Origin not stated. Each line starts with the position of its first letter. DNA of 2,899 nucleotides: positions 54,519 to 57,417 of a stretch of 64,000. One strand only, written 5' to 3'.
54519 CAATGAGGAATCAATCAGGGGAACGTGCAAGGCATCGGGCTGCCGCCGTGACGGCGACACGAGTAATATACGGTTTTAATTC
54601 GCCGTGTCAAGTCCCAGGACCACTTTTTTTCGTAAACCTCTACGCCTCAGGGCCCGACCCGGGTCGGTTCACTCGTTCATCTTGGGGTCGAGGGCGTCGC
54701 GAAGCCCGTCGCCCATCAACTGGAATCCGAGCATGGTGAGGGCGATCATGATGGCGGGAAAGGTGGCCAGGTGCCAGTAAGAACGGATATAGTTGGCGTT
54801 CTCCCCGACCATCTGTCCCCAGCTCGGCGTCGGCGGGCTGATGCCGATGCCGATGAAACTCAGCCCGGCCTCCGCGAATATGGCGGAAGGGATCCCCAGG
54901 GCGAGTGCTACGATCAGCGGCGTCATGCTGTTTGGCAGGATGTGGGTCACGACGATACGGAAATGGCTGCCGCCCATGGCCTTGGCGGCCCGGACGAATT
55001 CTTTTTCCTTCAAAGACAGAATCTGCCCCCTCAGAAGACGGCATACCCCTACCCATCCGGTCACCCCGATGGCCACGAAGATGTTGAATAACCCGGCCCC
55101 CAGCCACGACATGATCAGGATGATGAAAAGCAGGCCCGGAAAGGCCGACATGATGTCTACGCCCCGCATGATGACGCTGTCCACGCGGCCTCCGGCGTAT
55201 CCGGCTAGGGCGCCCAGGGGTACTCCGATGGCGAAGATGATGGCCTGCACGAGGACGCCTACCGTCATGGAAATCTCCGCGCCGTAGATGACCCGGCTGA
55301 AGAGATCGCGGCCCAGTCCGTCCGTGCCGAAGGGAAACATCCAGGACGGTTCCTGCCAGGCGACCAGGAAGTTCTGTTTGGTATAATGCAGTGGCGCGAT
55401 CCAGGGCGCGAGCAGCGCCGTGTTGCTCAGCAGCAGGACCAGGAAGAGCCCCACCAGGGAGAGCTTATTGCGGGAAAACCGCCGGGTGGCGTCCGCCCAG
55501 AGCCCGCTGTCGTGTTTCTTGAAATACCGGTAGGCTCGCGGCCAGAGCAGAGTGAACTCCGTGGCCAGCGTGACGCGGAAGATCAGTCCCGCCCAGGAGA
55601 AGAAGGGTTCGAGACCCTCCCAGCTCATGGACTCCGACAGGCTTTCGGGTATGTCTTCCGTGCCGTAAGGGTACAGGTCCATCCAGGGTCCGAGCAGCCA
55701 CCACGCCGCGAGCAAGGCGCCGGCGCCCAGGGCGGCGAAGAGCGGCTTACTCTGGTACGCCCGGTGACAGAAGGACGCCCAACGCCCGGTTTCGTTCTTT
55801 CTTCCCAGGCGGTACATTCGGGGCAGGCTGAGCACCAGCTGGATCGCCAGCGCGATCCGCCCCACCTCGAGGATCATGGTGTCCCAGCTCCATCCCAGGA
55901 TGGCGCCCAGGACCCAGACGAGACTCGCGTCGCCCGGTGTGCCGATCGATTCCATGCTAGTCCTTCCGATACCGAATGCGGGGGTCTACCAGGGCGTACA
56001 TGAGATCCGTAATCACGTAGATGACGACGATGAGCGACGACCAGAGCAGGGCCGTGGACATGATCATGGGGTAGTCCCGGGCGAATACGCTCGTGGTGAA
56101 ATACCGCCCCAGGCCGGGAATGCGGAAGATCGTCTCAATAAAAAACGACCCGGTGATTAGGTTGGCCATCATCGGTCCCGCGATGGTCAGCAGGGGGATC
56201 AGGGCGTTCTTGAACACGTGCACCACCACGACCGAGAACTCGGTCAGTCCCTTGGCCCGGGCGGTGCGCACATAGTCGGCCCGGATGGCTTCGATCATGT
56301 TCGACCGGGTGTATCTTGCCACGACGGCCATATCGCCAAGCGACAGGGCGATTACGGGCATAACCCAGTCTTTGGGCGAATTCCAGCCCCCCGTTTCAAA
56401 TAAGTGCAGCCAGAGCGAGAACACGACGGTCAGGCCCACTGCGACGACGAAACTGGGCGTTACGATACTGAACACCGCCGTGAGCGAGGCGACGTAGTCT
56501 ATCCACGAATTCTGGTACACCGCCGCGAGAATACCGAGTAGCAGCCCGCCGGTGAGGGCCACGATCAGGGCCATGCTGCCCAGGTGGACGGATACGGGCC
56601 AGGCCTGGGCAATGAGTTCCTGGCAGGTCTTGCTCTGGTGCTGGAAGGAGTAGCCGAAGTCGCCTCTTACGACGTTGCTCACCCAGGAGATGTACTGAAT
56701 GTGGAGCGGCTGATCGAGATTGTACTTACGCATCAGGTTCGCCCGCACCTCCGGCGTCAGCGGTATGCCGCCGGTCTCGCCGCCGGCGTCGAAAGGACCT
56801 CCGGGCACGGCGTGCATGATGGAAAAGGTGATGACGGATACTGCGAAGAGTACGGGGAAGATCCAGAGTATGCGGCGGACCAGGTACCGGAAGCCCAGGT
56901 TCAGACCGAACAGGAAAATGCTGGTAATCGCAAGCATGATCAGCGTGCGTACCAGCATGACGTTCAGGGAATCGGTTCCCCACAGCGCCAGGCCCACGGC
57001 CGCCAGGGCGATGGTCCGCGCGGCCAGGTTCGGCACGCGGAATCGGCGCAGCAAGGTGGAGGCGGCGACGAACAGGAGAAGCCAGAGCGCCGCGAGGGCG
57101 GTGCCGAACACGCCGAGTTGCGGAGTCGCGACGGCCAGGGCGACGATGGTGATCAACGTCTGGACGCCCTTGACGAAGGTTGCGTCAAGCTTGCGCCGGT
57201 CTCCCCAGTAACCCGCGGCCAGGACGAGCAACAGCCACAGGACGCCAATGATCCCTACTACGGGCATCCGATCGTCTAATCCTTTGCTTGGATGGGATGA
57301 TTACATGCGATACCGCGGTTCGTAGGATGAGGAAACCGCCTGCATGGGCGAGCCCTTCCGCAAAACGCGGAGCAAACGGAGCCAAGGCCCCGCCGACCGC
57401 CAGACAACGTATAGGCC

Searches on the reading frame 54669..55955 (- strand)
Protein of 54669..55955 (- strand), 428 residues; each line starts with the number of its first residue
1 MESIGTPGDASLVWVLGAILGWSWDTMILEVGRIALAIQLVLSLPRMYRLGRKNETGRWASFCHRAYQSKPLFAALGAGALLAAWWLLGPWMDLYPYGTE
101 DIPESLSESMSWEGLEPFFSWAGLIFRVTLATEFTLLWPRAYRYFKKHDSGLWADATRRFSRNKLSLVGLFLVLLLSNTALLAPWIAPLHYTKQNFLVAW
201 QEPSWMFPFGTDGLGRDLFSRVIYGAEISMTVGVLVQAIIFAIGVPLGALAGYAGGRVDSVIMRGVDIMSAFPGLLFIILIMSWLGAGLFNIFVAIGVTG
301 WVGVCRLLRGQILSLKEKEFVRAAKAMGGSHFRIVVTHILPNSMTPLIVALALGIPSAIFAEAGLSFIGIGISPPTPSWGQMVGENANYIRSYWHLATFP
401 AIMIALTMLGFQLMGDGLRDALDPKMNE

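Call 81: search_protein_families(library=pfam, proteins=[window:54669-55955:-], max_evalue=0.001)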
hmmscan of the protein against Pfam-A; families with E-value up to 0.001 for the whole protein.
window:54669-55955:- (428 aa): 2 families
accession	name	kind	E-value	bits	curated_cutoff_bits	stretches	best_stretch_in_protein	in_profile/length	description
PF00528.27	BPD_transp_1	-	5e-34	118.1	26.4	1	244-427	1-183/184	Binding-protein-dependent transport system inner membrane component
PF12911.12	OppC_N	-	1.1e-12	48.1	23.9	1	152-197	2-47/53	N-terminal TM domain of oligopeptide transport permease C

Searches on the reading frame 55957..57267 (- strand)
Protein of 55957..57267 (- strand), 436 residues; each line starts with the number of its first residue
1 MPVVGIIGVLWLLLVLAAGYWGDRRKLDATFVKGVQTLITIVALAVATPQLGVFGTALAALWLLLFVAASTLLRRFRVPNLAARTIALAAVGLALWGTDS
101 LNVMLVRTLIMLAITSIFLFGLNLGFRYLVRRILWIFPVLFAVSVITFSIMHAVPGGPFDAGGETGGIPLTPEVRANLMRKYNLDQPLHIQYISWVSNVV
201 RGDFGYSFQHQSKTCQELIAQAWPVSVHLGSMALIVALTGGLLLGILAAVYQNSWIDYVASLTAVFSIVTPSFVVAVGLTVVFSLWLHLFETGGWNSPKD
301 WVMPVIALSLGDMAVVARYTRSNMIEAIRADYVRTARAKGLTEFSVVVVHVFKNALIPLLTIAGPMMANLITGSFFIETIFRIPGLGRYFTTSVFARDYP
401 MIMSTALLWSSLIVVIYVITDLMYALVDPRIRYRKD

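Call 81: search_protein_families(library=pfam, proteins=[window:55957-57267:-], max_evalue=0.001)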
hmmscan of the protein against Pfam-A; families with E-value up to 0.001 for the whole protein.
window:55957-57267:- (436 aa): 2 families
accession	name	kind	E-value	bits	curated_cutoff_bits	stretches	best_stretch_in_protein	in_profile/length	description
PF00528.27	BPD_transp_1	-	2.4e-37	128.9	26.4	1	241-432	1-183/184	Binding-protein-dependent transport system inner membrane component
PF19300.4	BPD_transp_1_N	-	5.8e-10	39.8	23.8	1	126-215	2-88/114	Binding-prot-dependent transport system membrane comp, N-term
